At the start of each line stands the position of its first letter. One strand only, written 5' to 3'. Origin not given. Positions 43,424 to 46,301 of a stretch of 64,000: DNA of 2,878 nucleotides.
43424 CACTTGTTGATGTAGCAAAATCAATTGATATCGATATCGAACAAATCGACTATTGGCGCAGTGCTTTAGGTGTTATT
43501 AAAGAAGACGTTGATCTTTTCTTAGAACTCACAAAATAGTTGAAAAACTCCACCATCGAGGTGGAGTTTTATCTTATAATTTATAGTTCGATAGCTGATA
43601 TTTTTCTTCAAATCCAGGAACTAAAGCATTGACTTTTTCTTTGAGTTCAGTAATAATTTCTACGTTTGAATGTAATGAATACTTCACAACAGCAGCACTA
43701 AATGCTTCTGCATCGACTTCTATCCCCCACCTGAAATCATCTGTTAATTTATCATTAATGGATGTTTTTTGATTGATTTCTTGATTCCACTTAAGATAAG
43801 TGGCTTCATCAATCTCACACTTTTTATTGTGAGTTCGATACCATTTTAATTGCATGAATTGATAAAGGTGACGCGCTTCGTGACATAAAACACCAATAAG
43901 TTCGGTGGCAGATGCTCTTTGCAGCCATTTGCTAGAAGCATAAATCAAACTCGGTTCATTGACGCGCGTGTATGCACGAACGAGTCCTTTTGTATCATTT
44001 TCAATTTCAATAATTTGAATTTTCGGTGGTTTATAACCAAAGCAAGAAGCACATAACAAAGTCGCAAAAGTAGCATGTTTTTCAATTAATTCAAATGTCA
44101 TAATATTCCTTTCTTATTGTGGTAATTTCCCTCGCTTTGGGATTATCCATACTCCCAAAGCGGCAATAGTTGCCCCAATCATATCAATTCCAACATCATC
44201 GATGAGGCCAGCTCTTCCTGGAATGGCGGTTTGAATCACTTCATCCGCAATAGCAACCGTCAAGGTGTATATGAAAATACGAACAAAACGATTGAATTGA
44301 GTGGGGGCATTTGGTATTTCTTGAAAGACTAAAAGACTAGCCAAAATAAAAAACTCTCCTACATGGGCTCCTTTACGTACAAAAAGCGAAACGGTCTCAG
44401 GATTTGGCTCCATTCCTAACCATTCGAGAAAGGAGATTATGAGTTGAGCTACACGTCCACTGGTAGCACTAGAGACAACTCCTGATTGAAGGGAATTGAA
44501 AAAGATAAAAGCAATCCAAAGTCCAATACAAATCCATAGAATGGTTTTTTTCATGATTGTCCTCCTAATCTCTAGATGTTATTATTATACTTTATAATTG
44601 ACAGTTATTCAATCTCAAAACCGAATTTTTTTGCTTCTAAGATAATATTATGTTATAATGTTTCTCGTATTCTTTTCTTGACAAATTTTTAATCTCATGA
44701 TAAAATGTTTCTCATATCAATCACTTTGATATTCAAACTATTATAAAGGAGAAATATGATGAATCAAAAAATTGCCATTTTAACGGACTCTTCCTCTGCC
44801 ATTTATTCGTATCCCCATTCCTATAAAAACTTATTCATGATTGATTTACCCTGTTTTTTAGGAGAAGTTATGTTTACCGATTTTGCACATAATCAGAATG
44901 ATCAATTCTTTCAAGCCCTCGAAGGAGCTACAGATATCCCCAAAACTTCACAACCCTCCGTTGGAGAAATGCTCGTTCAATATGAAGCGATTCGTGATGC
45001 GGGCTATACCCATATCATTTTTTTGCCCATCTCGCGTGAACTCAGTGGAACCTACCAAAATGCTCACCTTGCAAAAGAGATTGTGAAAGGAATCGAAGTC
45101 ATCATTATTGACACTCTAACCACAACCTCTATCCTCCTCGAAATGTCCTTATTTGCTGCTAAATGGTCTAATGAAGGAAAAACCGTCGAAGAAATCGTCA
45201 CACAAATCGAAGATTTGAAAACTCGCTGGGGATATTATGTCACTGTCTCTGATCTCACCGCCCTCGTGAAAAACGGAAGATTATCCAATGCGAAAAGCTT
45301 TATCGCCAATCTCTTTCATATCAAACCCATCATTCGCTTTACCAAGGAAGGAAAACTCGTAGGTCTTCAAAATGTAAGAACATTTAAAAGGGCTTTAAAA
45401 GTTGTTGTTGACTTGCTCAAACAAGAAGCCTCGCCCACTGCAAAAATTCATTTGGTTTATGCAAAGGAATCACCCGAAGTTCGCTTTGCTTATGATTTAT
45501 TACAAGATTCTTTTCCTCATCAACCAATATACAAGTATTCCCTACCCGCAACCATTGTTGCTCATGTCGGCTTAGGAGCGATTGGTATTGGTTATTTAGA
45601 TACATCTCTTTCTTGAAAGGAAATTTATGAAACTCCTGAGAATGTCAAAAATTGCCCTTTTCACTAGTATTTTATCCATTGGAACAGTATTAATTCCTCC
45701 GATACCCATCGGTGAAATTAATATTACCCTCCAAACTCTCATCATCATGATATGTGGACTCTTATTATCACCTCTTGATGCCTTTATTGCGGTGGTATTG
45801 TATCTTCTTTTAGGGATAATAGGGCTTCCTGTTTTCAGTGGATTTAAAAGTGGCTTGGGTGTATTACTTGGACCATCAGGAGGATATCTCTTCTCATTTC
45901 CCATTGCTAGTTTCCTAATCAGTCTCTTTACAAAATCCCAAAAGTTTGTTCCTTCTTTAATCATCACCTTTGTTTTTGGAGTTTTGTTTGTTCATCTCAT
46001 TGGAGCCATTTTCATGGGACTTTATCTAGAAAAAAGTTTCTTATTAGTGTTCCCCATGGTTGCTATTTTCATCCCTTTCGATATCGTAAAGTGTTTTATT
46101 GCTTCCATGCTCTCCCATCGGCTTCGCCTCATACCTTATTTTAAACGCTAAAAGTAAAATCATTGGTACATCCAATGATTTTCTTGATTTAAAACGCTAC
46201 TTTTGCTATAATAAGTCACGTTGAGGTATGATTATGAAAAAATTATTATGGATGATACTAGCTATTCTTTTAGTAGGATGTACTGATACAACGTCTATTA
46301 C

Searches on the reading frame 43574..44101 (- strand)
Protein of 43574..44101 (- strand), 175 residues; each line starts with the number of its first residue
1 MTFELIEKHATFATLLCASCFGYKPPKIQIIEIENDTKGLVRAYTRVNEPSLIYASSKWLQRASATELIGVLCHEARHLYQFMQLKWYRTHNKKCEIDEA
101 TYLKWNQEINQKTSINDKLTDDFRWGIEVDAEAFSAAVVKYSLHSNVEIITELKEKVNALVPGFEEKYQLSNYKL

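Call 29: search_protein_families(library=pfam, proteins=[window:43574-44101:-], max_evalue=0.001)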
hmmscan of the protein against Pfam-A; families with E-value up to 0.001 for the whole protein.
window:43574-44101:- (175 aa): 2 families
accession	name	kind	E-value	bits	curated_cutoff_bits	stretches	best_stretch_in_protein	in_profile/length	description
PF10263.15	SprT-like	-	0.00013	22.2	25.6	1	42-93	35-86/108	SprT-like family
PF20573.4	DUF6782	-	0.00026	20.8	27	0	62-84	84-106/241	Putative metallopeptidase family (DUF6782)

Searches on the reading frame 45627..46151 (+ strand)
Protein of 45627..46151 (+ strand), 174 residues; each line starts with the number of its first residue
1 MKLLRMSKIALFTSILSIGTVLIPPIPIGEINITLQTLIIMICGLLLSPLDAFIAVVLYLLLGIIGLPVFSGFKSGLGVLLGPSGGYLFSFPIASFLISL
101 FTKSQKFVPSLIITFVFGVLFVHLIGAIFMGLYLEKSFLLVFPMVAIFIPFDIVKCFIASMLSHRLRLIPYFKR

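Call 29: search_protein_families(library=pfam, proteins=[window:45627-46151:+], max_evalue=0.001)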
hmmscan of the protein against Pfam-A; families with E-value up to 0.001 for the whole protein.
window:45627-46151:+ (174 aa): 1 family
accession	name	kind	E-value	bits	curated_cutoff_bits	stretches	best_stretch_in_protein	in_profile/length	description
PF02632.19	BioY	-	8.6e-35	120.2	25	1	29-167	2-139/140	BioY family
